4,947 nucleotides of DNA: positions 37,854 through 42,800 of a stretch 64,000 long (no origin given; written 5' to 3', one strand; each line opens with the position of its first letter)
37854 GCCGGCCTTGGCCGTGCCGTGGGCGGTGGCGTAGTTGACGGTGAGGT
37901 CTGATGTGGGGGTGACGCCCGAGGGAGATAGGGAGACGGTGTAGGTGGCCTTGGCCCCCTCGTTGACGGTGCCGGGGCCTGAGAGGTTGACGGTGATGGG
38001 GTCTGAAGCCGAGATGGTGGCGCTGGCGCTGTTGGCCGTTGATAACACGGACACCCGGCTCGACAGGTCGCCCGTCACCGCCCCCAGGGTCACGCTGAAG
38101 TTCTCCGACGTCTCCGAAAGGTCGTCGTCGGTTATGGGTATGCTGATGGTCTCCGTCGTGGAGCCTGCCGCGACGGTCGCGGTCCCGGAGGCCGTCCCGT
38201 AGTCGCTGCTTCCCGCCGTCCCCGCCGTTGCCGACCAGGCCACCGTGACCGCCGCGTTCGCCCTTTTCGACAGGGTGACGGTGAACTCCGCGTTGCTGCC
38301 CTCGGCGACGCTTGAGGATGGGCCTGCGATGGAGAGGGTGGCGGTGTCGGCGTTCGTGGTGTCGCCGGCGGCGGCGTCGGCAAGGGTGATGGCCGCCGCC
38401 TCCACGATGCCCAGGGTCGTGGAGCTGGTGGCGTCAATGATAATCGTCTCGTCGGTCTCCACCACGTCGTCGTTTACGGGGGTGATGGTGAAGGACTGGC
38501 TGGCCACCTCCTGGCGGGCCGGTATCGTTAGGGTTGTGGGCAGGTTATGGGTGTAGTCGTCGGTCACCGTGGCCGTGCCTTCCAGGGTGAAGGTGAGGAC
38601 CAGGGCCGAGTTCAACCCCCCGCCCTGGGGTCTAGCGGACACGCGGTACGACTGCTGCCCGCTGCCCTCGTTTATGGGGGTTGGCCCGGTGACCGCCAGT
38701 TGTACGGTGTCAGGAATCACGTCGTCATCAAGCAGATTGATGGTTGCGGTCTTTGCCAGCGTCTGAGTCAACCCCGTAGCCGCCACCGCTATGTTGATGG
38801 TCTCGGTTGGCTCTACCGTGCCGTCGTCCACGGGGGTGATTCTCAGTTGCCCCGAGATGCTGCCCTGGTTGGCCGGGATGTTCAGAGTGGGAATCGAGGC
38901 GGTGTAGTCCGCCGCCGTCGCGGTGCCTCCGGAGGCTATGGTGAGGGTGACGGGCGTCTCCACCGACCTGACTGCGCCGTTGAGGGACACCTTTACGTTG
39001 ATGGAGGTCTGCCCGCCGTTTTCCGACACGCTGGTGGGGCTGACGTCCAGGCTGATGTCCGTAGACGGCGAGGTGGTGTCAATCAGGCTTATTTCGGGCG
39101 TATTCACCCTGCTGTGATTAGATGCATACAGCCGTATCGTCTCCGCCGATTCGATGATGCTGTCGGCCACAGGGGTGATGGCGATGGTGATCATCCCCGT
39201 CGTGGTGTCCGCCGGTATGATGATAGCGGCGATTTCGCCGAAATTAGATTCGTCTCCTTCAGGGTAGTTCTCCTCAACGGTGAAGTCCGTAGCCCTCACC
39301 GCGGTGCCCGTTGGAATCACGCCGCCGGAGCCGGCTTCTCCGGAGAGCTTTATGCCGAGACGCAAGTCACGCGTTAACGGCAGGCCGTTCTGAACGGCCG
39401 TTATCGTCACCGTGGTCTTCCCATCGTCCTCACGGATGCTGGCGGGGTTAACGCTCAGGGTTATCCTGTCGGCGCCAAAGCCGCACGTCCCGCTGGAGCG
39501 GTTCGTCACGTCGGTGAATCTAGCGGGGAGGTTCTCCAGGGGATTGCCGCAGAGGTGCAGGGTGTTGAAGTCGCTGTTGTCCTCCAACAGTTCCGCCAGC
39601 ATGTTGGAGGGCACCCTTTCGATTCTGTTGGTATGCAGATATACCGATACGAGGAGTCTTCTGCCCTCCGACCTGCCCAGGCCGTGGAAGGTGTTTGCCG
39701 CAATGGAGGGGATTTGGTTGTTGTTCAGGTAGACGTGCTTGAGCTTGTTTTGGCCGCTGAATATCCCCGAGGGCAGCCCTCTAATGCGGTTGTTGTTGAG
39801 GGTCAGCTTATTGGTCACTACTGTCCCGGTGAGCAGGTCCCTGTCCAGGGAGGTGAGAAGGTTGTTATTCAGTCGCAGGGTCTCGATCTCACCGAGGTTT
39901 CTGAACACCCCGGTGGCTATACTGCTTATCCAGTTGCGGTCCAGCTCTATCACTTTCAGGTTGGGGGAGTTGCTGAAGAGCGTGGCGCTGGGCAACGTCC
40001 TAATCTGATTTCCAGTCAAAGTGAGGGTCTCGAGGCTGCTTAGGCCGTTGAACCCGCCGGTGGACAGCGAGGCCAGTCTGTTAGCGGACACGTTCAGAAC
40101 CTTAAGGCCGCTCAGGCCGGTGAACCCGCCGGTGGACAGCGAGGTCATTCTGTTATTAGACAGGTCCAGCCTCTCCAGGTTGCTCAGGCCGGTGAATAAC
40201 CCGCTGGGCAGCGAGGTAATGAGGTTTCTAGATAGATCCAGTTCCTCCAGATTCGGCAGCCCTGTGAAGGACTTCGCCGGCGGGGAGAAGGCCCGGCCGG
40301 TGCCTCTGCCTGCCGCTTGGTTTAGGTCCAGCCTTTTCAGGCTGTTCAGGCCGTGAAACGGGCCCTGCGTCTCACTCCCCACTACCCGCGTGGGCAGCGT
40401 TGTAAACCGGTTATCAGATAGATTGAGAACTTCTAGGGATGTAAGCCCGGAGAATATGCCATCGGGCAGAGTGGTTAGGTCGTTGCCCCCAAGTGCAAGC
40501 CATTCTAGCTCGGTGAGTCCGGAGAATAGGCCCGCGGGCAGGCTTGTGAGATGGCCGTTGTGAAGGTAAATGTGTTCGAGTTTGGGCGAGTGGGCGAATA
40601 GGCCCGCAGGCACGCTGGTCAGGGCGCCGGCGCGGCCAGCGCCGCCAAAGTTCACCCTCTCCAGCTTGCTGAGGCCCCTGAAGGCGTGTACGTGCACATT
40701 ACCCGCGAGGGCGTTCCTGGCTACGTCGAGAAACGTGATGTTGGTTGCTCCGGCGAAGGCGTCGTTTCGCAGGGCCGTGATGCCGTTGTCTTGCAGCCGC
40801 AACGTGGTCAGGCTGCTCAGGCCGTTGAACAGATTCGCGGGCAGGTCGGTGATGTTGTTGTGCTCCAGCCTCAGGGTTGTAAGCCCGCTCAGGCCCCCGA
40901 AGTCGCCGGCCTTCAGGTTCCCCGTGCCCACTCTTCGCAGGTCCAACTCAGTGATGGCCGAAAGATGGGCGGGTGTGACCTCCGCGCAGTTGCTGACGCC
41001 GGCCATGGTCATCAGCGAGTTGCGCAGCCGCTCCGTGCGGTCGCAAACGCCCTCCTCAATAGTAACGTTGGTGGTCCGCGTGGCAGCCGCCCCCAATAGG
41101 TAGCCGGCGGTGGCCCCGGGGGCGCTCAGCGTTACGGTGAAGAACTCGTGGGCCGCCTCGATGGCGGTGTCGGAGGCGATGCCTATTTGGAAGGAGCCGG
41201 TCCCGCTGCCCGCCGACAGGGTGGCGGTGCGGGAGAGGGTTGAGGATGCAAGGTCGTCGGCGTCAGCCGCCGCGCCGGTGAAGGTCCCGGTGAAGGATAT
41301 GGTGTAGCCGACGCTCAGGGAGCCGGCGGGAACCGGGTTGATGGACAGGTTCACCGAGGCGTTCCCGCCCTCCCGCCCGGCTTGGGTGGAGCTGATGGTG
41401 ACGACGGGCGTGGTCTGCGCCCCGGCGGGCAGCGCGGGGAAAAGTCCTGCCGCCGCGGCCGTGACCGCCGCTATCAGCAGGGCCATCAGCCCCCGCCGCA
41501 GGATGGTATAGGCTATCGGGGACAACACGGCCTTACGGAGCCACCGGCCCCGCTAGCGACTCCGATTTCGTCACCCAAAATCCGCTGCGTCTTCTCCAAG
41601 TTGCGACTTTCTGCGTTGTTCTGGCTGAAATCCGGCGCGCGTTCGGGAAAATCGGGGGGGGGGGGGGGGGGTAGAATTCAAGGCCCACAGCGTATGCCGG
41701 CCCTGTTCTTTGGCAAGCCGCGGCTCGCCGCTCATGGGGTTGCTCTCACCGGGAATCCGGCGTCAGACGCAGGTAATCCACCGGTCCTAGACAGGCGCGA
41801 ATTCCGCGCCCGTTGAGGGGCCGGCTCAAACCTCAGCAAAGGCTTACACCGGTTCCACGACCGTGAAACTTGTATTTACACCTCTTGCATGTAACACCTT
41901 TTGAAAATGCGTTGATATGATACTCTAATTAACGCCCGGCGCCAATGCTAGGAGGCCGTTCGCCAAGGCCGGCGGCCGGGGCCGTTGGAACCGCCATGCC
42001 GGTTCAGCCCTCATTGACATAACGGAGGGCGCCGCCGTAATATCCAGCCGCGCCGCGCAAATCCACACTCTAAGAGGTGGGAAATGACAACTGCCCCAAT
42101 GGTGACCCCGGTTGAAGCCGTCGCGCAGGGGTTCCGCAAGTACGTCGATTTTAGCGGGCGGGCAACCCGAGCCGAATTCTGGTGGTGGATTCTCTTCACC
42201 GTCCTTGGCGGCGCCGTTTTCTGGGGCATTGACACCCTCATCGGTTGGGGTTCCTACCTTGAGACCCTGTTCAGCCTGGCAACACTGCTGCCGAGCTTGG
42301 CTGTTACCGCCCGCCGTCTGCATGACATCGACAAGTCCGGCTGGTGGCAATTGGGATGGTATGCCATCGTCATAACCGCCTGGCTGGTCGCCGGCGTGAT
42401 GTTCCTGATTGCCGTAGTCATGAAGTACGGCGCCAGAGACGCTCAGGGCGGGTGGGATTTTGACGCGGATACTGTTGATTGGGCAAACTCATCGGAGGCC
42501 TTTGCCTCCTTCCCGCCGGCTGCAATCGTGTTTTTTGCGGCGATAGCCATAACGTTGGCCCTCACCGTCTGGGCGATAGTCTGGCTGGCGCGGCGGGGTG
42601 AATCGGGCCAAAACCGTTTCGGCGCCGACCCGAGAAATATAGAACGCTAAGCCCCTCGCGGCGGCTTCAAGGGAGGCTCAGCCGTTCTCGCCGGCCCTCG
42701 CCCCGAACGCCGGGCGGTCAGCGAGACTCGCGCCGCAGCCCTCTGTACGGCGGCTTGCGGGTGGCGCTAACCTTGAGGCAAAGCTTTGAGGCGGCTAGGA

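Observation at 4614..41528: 36.9-kb single ORF encoding a 12,304-aa LRR plus ~100x Calx-beta-like surface protein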

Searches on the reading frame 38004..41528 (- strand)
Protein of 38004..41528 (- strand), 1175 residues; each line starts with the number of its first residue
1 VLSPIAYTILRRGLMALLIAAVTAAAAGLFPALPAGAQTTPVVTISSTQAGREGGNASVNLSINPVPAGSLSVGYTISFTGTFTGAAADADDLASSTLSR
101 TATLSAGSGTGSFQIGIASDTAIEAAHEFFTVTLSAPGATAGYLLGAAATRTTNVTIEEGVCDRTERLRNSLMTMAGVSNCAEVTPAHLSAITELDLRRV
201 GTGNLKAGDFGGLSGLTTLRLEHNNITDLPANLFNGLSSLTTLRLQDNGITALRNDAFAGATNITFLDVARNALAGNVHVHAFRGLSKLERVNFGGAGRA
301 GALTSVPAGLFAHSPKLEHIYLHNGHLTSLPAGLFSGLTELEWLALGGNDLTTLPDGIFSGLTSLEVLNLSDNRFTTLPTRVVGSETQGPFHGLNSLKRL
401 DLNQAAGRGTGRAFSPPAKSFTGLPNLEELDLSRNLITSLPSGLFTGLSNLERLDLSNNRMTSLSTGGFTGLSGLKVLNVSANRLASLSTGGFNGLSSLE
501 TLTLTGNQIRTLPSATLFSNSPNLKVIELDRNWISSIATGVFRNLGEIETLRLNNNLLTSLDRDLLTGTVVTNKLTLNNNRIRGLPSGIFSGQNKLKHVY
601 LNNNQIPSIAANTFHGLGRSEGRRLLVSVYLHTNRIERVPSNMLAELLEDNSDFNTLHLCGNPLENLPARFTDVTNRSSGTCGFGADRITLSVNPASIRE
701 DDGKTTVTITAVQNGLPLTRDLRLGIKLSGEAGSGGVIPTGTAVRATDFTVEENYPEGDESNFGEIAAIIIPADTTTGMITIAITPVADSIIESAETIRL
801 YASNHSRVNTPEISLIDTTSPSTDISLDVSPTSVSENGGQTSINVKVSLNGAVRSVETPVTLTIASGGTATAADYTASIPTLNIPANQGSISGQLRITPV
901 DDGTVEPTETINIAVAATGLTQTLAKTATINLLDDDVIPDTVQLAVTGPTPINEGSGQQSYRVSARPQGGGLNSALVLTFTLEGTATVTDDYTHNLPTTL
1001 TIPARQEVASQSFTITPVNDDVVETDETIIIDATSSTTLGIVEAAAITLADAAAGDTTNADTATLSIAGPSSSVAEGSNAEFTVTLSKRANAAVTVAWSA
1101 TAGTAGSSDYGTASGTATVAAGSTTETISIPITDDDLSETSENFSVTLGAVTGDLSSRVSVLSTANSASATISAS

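Call 13: find_related_loci(query=window:38004-41528:-, collection=genome_contigs, flank=10000)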
Query window:38004-41528:- (1175 aa) in genome_contigs; peptide patterns used: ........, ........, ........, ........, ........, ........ (x = any residue, [..] = any of these).
131 stretches matched a pattern; 2 encode a relative of the query (tblastn E <= 1e-3); 2 distinct loci.
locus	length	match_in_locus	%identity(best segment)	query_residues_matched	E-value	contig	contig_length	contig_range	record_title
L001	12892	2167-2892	36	161-644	6e-34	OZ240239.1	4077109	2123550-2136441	MAG: Candidatus Latescibacterota bacterium isolate 9476a452-a56b-4094-aa10-7e41c1f40ab4 genome assembly, chromosome: 1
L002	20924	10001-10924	28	196-509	7e-7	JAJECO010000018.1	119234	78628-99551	MAG: Candidatus Poribacteria bacterium isolate jk18xAbins.25 k141_502507, whole genome shotgun sequence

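Call 73: find_related_loci(query=A4, collection=genome_contigs, flank=10000)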
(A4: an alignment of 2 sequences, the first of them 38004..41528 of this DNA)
Query A4 (1175 aa) in genome_contigs; peptide patterns used: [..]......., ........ (x = any residue, [..] = any of these).
399 stretches matched a pattern; 2 encode a relative of the query (tblastn E <= 1e-3); 2 distinct loci.
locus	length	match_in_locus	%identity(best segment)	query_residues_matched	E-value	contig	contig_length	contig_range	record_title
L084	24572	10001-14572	69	5-1175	0e+0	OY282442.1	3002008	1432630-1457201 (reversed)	MAG: uncultured Dehalococcoidia bacterium genome assembly, chromosome: 1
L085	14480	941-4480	27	132-372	1e-7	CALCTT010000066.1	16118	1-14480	MAG TPA_asm: uncultured Clostridia bacterium isolate SRR6425795_bin.14_CONCOCT_v1.1_MAG genome assembly, contig: ERZ1767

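Call 74: find_related_loci(query=A4, collection=metagenome_contigs, flank=10000)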
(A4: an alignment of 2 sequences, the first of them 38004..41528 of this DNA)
Query A4 (1175 aa) in metagenome_contigs; peptide patterns used: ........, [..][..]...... (x = any residue, [..] = any of these).
453 stretches matched a pattern, but none encodes a relative of the query by tblastn (E <= 1e-3).

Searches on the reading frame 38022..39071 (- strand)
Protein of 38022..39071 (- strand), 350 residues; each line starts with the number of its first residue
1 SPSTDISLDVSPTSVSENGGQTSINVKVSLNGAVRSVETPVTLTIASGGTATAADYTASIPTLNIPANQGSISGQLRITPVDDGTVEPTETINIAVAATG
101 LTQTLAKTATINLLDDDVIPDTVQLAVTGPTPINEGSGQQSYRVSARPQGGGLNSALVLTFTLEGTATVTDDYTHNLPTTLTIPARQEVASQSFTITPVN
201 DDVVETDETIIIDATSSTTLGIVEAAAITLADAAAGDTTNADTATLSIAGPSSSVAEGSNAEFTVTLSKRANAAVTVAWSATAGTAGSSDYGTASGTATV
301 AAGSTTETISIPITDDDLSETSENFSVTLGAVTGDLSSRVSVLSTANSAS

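Call 100: search_protein_families(library=pfam, proteins=[window:38022-39071:-], max_evalue=1)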
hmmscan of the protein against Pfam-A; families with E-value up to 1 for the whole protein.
window:38022-39071:- (350 aa): 1 family
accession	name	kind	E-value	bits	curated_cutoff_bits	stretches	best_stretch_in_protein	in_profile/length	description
PF03160.20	Calx-beta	-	4.2e-21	75.6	27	3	242-335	4-100/119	Calx-beta domain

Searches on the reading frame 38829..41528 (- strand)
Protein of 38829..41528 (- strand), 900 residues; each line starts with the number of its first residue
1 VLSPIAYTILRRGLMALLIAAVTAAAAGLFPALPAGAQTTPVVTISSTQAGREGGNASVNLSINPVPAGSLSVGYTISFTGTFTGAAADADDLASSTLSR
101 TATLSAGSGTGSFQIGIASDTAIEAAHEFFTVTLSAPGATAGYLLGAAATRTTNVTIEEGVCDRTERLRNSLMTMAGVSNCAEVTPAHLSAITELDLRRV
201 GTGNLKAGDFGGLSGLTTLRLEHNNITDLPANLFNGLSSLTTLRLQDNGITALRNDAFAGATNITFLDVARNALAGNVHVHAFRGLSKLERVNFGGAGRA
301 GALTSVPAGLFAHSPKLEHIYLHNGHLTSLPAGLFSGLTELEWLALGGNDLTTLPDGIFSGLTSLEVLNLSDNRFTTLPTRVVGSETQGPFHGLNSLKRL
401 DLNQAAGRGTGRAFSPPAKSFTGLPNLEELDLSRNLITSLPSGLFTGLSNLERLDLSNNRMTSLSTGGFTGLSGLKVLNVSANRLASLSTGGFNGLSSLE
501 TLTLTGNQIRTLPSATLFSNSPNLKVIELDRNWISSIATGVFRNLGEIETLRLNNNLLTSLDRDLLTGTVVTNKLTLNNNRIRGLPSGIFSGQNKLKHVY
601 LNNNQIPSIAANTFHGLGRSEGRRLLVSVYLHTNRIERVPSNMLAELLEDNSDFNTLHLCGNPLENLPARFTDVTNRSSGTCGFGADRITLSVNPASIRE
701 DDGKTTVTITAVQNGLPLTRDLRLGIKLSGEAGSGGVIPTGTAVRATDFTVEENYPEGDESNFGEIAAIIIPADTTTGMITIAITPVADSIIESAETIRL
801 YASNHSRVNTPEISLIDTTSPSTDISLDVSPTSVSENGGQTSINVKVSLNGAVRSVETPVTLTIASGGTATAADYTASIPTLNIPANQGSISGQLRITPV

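Call 6: search_protein_families(library=pfam, proteins=[window:38829-41528:-], max_evalue=0.01)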
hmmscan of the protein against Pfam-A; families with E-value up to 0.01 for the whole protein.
seq(900 aa): 8 families
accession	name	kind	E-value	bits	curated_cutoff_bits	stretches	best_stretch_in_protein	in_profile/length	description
PF13855.12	LRR_8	-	2.8e-73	242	27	8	449-509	1-61/61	Leucine rich repeat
PF12799.13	LRR_4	-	1.3e-37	127.4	27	6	425-465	1-40/44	Leucine Rich repeats (2 copies)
PF13306.12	LRR_5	-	3.6e-28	98.5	27.7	4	516-616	6-100/127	BspA type Leucine rich repeat region (6 copies)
PF00560.39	LRR_1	-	4.2e-15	53.1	20.6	0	426-445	1-20/23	Leucine Rich Repeat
PF23598.1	LRR_14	-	1.6e-11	44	40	1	423-551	45-172/353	Leucine-rich repeat region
PF14580.12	LRR_9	-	1.3e-09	38.3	30.5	1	429-535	23-126/175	Leucine-rich repeat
PF23952.1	LRR_EndoS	-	6.1e-06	26.9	27.9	0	420-459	77-116/116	Endo-beta-N-acetylglucosaminidase EndoS LRR domain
PF23211.1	LRR_LRWD1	-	0.0039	17.4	28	0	439-512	32-101/190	Leucine-rich repeat and WD repeat-containing protein 1, LRR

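Call 49: search_solved_structures(query=window:39249-41420:-, max_evalue=0.00001)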
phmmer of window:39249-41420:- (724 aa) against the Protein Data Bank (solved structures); distinct sequences matched with E-value up to 0.00001: 317 (the best 60 are shown).
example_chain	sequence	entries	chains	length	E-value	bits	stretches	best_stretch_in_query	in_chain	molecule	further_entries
7wrq_A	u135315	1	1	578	1.8e-51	178.9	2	267-572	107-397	Insulin-like growth factor-binding protein complex acid labile subunit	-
5a5c_A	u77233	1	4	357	2.5e-46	161.9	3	385-522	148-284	LRRTM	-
9oib_A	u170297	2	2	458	1.4e-44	156.1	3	385-521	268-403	Leucine-rich repeat-containing protein 15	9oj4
4kt1_A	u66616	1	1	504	9.5e-42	146.8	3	381-571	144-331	Leucine-rich repeat-containing G-protein coupled receptor 4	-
4z0c_A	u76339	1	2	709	9.7e-42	146.7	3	273-481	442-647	Toll-like receptor 13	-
4ufr_A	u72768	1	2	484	3.9e-41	144.8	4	381-553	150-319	LEUCINE-RICH REPEAT-CONTAINING G-PROTEIN COUPLED RECEPTOR 5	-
4ufs_A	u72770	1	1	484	5.1e-41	144.4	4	381-553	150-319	LEUCINE-RICH REPEAT-CONTAINING G-PROTEIN COUPLED RECEPTOR 5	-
9s37_D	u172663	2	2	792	8.5e-41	143.6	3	381-571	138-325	Leucine-rich repeat-containing G-protein coupled receptor 4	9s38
8xfs_A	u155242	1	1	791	9.7e-41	143.4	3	381-571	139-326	Leucine-rich repeat-containing G-protein coupled receptor 4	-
8y69_A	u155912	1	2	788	9.9e-41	143.4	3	381-571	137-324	Leucine-rich repeat-containing G-protein coupled receptor 4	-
4qxe_A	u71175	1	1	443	1e-40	143.3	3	381-573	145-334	Leucine-rich repeat-containing G-protein coupled receptor 4, linker, Variable lymphocyte r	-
9kb6_A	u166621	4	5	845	1.1e-40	143.2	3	381-571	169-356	Leucine-rich repeat-containing G-protein coupled receptor 4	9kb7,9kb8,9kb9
8wvu_A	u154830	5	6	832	1.4e-40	142.9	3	381-571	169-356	Leucine-rich repeat-containing G-protein coupled receptor 4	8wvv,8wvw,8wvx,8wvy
4kng_A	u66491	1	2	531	1.8e-40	142.6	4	381-553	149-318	Leucine-rich repeat-containing G-protein coupled receptor 5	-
4bsr_A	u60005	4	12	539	2.2e-40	142.3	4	381-553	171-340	LEUCINE-RICH REPEAT-CONTAINING G-PROTEIN COUPLED RECEPTOR 5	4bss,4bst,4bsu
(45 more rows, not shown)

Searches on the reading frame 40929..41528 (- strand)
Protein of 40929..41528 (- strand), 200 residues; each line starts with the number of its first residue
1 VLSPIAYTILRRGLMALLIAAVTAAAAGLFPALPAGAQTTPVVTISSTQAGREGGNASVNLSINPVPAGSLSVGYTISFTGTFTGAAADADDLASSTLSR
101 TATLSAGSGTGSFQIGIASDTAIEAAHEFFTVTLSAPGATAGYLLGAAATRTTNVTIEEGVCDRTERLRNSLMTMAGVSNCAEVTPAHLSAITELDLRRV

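Call 12: search_protein_families(library=ncbifam, proteins=[window:40938-41528:-], max_evalue=0.1)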
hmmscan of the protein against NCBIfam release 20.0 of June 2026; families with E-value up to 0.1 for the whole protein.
seq(197 aa): 1 family
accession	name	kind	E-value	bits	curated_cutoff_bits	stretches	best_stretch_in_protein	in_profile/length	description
NF002713.0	PRK02546.1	subfamily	0.056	11.9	827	1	36-167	243-377/533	NAD(P)H-quinone oxidoreductase subunit 4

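Call 70: find_homologous_proteins(query=window:40929-41528:-, max_evalue=0.001)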
Query window:40929-41528:-: 5320 candidates shared short words with the query, none scored E <= 0.001.

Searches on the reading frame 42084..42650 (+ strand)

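Call 12: search_protein_families(library=ncbifam, proteins=[window:42084-42650:+], max_evalue=0.1)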
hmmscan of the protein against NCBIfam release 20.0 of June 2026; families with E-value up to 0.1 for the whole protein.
window:42084-42650:+ (188 aa): 0 families

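Call 58: search_protein_families(library=pfam, proteins=[window:42084-42650:+], max_evalue=0.001)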
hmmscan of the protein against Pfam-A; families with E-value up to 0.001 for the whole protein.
window:42084-42650:+ (188 aa): 1 family
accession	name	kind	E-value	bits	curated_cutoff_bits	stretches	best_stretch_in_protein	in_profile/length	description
PF05656.20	DUF805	-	7.1e-24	84.8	25.7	1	20-111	1-97/111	Protein of unknown function (DUF805)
